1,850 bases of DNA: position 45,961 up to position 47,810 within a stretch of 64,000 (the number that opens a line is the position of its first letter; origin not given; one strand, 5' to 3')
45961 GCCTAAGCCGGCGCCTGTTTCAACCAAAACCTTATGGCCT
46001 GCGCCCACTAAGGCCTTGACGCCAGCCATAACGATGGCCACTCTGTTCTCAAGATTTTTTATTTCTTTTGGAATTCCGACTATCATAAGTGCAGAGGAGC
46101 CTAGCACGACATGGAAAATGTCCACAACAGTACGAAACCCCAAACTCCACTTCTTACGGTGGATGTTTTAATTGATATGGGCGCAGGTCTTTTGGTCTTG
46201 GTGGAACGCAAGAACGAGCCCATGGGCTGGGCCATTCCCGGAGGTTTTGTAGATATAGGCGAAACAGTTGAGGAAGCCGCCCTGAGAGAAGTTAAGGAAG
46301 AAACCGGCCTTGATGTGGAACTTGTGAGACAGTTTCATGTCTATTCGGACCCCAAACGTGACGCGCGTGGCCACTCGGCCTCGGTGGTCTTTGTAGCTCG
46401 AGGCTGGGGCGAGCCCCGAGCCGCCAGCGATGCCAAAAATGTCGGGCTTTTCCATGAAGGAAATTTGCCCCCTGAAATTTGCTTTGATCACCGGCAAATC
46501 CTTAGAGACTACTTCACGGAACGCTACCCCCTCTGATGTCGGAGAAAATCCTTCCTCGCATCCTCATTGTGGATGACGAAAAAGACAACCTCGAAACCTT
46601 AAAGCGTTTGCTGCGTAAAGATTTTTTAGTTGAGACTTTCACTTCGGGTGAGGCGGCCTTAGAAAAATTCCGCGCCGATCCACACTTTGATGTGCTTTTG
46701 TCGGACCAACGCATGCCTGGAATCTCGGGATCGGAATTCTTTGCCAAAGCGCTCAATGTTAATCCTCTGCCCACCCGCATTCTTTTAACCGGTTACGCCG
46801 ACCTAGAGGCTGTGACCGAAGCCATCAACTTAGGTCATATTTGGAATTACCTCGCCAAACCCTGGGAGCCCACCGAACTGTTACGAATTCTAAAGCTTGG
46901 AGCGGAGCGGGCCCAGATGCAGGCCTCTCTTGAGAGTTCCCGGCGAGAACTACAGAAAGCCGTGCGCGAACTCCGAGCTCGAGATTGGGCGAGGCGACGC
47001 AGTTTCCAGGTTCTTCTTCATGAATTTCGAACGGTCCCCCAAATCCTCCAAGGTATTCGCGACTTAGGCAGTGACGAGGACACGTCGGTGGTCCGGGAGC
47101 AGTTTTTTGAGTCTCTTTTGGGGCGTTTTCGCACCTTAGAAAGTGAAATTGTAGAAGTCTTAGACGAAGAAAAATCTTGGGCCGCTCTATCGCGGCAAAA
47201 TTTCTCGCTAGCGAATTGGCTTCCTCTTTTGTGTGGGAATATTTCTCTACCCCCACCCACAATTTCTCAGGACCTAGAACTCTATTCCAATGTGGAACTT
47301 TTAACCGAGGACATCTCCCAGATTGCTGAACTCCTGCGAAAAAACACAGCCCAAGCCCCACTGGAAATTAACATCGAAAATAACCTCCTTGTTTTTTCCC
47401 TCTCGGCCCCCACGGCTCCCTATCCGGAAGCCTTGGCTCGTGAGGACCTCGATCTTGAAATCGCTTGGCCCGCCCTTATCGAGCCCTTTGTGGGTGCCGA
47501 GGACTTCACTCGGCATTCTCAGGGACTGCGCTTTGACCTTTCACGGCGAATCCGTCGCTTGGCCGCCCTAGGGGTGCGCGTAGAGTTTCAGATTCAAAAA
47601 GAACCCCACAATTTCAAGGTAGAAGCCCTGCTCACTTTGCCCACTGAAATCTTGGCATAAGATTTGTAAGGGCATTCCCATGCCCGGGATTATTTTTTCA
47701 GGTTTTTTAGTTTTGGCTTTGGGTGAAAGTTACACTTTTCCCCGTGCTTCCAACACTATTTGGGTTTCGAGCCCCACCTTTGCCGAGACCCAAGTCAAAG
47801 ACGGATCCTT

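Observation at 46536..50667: Minimal RR + secretin + VirB11/CpaF-like ATPase + single platform protein module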

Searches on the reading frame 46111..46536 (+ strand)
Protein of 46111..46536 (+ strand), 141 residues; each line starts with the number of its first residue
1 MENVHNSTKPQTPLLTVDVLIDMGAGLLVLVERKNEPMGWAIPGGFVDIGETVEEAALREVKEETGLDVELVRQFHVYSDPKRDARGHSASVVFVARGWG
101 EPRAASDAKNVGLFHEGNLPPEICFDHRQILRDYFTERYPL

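Call 4: search_protein_families(library=pfam, proteins=[window:46111-46536:+], max_evalue=1)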
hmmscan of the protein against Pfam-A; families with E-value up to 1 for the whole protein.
window:46111-46536:+ (141 aa): 3 families
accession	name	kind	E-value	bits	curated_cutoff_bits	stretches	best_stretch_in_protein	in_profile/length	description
PF00293.34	NUDIX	-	5.1e-20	72.3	21.1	1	15-111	4-108/134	NUDIX domain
PF22327.2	Nudt16-like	-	0.012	16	27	1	42-72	37-68/161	U8 snoRNA-decapping enzyme-like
PF14815.12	NUDIX_4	-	0.09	13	35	1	40-88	27-75/113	NUDIX domain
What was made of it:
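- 46111..46536 (+): NUDIX hydrolase gene. Its stop overlaps the RR start (TGATG). It belongs to the conserved AlaDH-NUDIX backbone rather than to the machine, and is probably the first gene of the transcript in this genome. Pfam NUDIX E 5e-20 (call 4).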

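Call 5: search_protein_families(library=ncbifam, proteins=[window:46111-46536:+], max_evalue=1)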
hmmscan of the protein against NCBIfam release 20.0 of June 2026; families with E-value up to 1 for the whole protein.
window:46111-46536:+ (141 aa): 28 families (the best 25 are shown)
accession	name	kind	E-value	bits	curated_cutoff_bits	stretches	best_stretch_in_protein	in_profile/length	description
NF003786.0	PRK05379.1-2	equivalog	1.1e-12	47.8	397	1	10-94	213-305/354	bifunctional nicotinamide-nucleotide adenylyltransferase/Nudix hydroxylase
NF003788.0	PRK05379.1-5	equivalog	2.3e-10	40.3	354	1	14-94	213-300/351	bifunctional nicotinamide-nucleotide adenylyltransferase/Nudix hydroxylase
NF003787.0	PRK05379.1-4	equivalog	2.3e-10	40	449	1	14-91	208-292/346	bifunctional nicotinamide-nucleotide adenylyltransferase/Nudix hydroxylase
NF003791.0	PRK05379.2-3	equivalog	3.1e-10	39.8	409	1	10-94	197-289/340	bifunctional nicotinamide-nucleotide adenylyltransferase/Nudix hydroxylase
NF050029.2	TransRepNtr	equivalog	3.3e-10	39.9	400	1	6-96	13-110/245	ADPR responsive transcriptional repressor NtrR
NF003785.0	PRK05379.1-1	equivalog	6.3e-10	38.8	418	1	13-124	202-325/347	bifunctional nicotinamide-nucleotide adenylyltransferase/Nudix hydroxylase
NF003790.0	PRK05379.2-2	equivalog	5.1e-08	32.4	403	1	14-102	217-312/354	bifunctional nicotinamide mononucleotide adenylyltransferase/ADP-ribose pyrophosphatase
NF001299.0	PRK00241.1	equivalog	1.2e-07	31.5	158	1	38-74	159-195/263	NAD(+) diphosphatase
NF006961.0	PRK09438.1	equivalog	1.2e-07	31.3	103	1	19-71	13-65/151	dihydroneopterin triphosphate diphosphatase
NF041652.1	Nud_hyd_Dein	equivalog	1.3e-07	31.9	200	1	33-82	38-87/152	Nudix hydrolase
TIGR02705.1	nudix_YtkD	equivalog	1.4e-07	31.2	154.4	1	37-76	44-83/156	RNA deprotection pyrophosphohydrolase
NF006530.0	PRK08999.1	equivalog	3.8e-07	29.5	245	1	32-75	24-70/315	Nudix family hydrolase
NF011963.0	PRK15434.1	subfamily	5.7e-07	29.4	146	1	10-72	13-77/159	GDP-mannose mannosyl hydrolase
NF001937.0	PRK00714.1-4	equivalog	2e-06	27.5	139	1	19-93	13-92/161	RNA pyrophosphohydrolase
NF001938.0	PRK00714.1-5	equivalog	2.4e-06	27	116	1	32-70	39-78/172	RNA pyrophosphohydrolase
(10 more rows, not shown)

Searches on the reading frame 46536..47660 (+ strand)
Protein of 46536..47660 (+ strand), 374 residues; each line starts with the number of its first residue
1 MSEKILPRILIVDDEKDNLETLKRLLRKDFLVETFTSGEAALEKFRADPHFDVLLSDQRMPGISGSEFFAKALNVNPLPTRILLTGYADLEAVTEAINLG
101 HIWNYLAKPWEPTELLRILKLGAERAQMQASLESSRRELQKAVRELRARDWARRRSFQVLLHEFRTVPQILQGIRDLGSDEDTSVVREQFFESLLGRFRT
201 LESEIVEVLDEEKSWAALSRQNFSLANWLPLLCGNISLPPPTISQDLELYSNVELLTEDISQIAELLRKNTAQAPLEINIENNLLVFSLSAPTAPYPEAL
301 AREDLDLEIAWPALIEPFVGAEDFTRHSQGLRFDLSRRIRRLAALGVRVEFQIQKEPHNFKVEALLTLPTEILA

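Call 4: search_protein_families(library=pfam, proteins=[window:46536-47660:+], max_evalue=1)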
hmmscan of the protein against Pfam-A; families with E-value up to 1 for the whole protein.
window:46536-47660:+ (374 aa): 2 families
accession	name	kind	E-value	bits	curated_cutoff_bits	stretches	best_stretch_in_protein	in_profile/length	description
PF00072.30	Response_reg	-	1.7e-19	70.5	30.2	1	9-119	1-110/111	Response regulator receiver domain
PF25213.1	HVO_A0261_N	-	0.025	14.9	35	1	122-156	24-58/86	HVO_A0261 N-terminal domain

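Call 5: search_protein_families(library=ncbifam, proteins=[window:46536-47660:+], max_evalue=1)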
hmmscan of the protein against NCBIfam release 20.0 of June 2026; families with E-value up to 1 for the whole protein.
window:46536-47660:+ (374 aa): 69 families (the best 25 are shown)
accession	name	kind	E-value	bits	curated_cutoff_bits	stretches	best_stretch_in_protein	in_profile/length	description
NF053512.1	nitric_RR_NosR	exception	3.8e-39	134.9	400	1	9-144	1-136/422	response regulator c-di-GMP phosphodiesterase, NosR family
NF006900.1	PRK09390.1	equivalog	4.7e-16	58.9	255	1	8-150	6-147/203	response regulator FixJ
NF052313.1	T9SS_RR_PorX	equivalog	4e-14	52.3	300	1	8-147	2-138/513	T9SS response regulator signal transducer PorX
NF008469.0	PRK11361.1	equivalog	1.6e-13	50.2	714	1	8-141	6-138/461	acetoacetate metabolism transcriptional regulator AtoC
NF047793.1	ResRegPgtA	equivalog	4.1e-12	45.6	650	1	8-141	7-140/414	two-component system response regulator PgtA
TIGR01818.1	ntrC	equivalog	1.5e-11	43.8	558.6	1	9-140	1-131/463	nitrogen regulation protein NR(I)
NF008176.1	PRK10923.1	equivalog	2.3e-10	39.7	620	1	9-127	6-123/469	nitrogen regulation protein NR(I)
NF041734.1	resp_reg_RppA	equivalog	5e-10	39.1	250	1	8-166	2-164/229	two-component system response regulator RppA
NF046022.1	RespRegCpdRBruc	equivalog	1e-09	38.4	180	1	8-92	3-87/120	cell cycle two-component system response regulator CpdR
NF008296.0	PRK11083.1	equivalog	2.8e-09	36.7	273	1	7-171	4-166/228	two-component system response regulator CreB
NF010076.0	PRK13557.1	subfamily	4.1e-09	35.4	631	1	8-119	417-529/540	histidine kinase famiy protein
NF052573.1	HisKinEspAMyxo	equivalog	7.1e-09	34.3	1400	1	7-78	633-704/755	serine histidine kinase EspA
NF040689.1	MtrAB_MtrA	equivalog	1e-08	34.8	300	1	9-127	1-117/219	MtrAB system response regulator MtrA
NF008677.0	PRK11697.1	equivalog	1.1e-08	34.8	246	1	8-139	3-133/238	two-component system response regulator BtsR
NF053854.1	RespRegPhoBBctds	equivalog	1.6e-08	34.2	270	1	9-140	1-132/225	two-component system response regulator PhoB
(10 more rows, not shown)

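Call 22: search_solved_structures(query=window:46536-47657:+, max_evalue=1)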
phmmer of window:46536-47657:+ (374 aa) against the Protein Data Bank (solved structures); distinct sequences matched with E-value up to 1: 162 (the best 60 are shown).
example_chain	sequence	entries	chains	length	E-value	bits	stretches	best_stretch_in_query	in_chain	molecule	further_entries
3kcn_A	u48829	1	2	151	4.7e-20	75.4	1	7-134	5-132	Adenylate cyclase homolog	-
2jk1_A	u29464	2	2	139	6.7e-18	68.3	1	7-125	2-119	HYDROGENASE TRANSCRIPTIONAL REGULATORY PROTEIN HUPR1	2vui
2rjn_A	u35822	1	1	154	8.3e-18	68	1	9-129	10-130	Response regulator receiver:Metal-dependent phosphohydrolase, HD subdomain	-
2vuh_B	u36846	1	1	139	2.4e-17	66.4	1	7-125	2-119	HYDROGENASE TRANSCRIPTIONAL REGULATORY PROTEIN HUPR1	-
3hv2_A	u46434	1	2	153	1.5e-14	57.3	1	7-126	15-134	Response regulator/HD domain protein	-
1qkk_A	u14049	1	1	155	1.7e-13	53.8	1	6-143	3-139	C4-DICARBOXYLATE TRANSPORT TRANSCRIPTIONAL REGULATORY PROTEIN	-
1l5y_A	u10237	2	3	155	3.1e-13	52.9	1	6-143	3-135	C4-DICARBOXYLATE TRANSPORT TRANSCRIPTIONAL REGULATORY PROTEIN DCTD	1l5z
3crn_A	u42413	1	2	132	1.3e-11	47.6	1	6-122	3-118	Response regulator receiver domain protein, CheY-like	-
6swl_A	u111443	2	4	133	2.3e-11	46.8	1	8-120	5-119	Two-component response regulator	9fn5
1yio_A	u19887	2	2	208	3.1e-11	46.3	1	7-146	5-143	response regulatory protein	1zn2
9xzo_A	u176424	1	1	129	5e-10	42.4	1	7-119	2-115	De novo protein M1X0B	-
5xso_A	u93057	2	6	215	1.6e-09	40.7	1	8-150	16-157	Response regulator FixJ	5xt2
3jte_A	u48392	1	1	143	3.7e-09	39.5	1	6-120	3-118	Response regulator receiver protein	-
7pvk_A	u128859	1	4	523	6.4e-09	38.7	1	9-127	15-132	Response regulator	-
7pv7_D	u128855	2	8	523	6.4e-09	38.7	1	9-127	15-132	Response regulator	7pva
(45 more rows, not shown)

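Call 31: predict_structure(alignment_id=A1)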
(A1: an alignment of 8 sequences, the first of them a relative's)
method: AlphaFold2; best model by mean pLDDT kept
length: 374 residues; sequences in the alignment: 8
mean_pLDDT: 78.8   pTM: 0.48
mean pLDDT of the five models: 78.8, 77.9, 75.3, 71.5, 66.9
residues with pLDDT >= 90: 86; 70-90: 198; 50-70: 84; < 50: 6
segments of 3 or more residues with pLDDT < 50: 372-374
pLDDT, mean of each block of 10 residues (from residue 1): 75 92 92 94 93 93 90 92 83 81 87 92 88 75 64 55 55 65 71 73 72 79 85 71 74 89 83 75 83 75 73 67 58 79 84 83 86 44
secondary structure, 60 per line:
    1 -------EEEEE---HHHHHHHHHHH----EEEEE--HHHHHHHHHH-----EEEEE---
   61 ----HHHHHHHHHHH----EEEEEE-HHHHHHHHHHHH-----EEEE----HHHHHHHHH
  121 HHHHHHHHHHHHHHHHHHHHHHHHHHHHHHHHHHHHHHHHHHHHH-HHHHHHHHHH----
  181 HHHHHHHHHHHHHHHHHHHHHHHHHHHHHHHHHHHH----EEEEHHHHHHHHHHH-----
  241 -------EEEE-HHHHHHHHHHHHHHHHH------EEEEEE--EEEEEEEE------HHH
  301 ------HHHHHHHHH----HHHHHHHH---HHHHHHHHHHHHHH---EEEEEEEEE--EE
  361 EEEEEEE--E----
elements in order: E8-12 H16-26 E31-35 H38-47 E53-57 H65-75 E80-85 H87-98 E104-107 H112-165 H167-176 H181-216 E221-224 H225-235 E248-251 H253-269 E276-281 E284-291 H307-315 H320-327 H331-344 E348-356 E359-367
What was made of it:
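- On Histidine kinase (HisKA + HATPase_c): The model shows a helical hairpin (call 31).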

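Call 34: fold_search(model_id=the predicted structure, library=pdb)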
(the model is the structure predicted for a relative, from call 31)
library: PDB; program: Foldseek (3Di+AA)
matches with E <= 10: 1623; with E <= 0.001: 566
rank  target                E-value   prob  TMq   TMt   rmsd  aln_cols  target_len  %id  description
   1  8vc9_D                1.4e-12  1.00  0.32  0.31  17.3       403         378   13  Hybrid response regulator LvrB from Leptospira / phosphorylated REC form (released 2024-12-18)
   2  8vc9_F                1.6e-12  1.00  0.33  0.32  17.7       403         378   12  Hybrid response regulator LvrB from Leptospira / phosphorylated REC form (released 2024-12-18)
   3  8vc9_A                2.1e-12  1.00  0.32  0.32  17.4       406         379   13  Hybrid response regulator LvrB from Leptospira / phosphorylated REC form (released 2024-12-18)
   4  8vc9_C                7.0e-12  1.00  0.32  0.31  17.6       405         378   13  Hybrid response regulator LvrB from Leptospira / phosphorylated REC form (released 2024-12-18)
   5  8vc9_B                9.3e-12  1.00  0.33  0.32  17.6       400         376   13  Hybrid response regulator LvrB from Leptospira / phosphorylated REC form (released 2024-12-18)
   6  8vc9_E                2.1e-11  1.00  0.32  0.32  17.8       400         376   12  Hybrid response regulator LvrB from Leptospira / phosphorylated REC form (released 2024-12-18)
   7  3kcn_A                1.3e-10  1.00  0.34  0.92   1.3       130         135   36  The crystal structure of adenylate cyclase from Rhodopirellula baltica (released 2009-11-17)
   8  3kcn_B                4.6e-10  1.00  0.34  0.89   1.4       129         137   36  The crystal structure of adenylate cyclase from Rhodopirellula baltica (released 2009-11-17)
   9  3jte                  1.5e-09  1.00  0.31  0.88   1.8       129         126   30  Crystal structure of response regulator receiver domain Protein from clostridium thermocellum (released 2009-09-22)
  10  2rjn                  2.0e-09  1.00  0.32  0.87   1.1       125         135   33  Crystal structure of an uncharacterized protein Q2BKU2 from Neptuniibacter caesariensis (released 2007-10-23)
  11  1l5z                  2.7e-09  1.00  0.35  0.84   2.3       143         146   29  CRYSTAL STRUCTURE OF THE E121K SUBSTITUTION OF THE RECEIVER DOMAIN OF SINORHIZOBIUM MELILOTI DCTD (released 2002-10-23)
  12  1qkk                  3.2e-09  1.00  0.34  0.87   2.0       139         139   29  Crystal structure of the receiver domain and linker region of DctD from Sinorhizobium meliloti (released 2000-07-30)
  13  9qih_B                3.6e-09  1.00  0.27  0.33  17.6       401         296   16  Structure of response regulator LvrC from Leptospira (released 2026-03-25)
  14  2jk1                  6.1e-09  1.00  0.33  0.85   2.5       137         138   35  Crystal structure of the wild-type HupR receiver domain (released 2008-11-11)
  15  8ted_B                9.1e-09  1.00  0.30  0.22  20.5       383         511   18  PorX primitive orthorhombic crystal form (released 2024-04-17)
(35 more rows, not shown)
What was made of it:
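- Closest known: REC-histidine-kinase hybrids. Same: The best structural match is LvrB 8vc9 over the full length (call 34).
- Its fold matches the LvrB REC-HK (call 34).
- Tried and rejected: The model and Foldseek show a DHp + CA fold (calls 31, 34).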

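Call 35: search_protein_families(library=pfam, alignment_id=A1, max_evalue=10)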
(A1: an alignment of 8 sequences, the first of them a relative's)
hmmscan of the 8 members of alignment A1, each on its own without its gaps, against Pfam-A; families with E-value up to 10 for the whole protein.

A. member 1, P0121 (374 aa): 2 families
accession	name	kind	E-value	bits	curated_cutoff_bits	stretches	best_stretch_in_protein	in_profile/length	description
PF00072.30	Response_reg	-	1.7e-19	70.5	30.2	1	9-119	1-110/111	Response regulator receiver domain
PF25213.1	HVO_A0261_N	-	0.025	14.9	35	1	122-156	24-58/86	HVO_A0261 N-terminal domain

B. families by the number of members that match (of 8 scanned): 13 families
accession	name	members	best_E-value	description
PF00072.30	Response_reg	8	2.9e-21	Response regulator receiver domain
PF25213.1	HVO_A0261_N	2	0.0084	HVO_A0261 N-terminal domain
PF20733.2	LRIM1_dimer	2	0.022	Dimerization domain in LRIM1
PF19191.5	HEF_HK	2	0.074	HEF_HK domain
PF05908.16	Gamma_PGA_hydro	1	0.014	Poly-gamma-glutamate hydrolase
PF19916.4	VMAP-M0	1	0.014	vWA-MoxR associated protein middle region 0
PF01367.25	5_3_exonuc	1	0.026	5'-3' exonuclease, C-terminal SAM fold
PF03709.21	OKR_DC_1_N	1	0.069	Orn/Lys/Arg decarboxylase, N-terminal domain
PF19962.4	EAD9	1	0.12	Effector-associated domain 9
PF20552.4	HTH_62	1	0.14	Recombinase-like helix-turn-helix domain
PF17656.6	ChapFlgA_N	1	0.19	FlgA N-terminal domain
PF23379.1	DUF7096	1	0.32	Domain of unknown function (DUF7096)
PF20848.2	ExoU_mid_dom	1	0.77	ExoU toxin, middle helical domain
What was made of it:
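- On Histidine kinase (HisKA + HATPase_c): The Pfam HATPase_c model is not matched by any of 8 members (call 35).
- Closest known: REC-histidine-kinase hybrids. Different: It is not detected by the HisKA/HATPase_c models (call 35).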
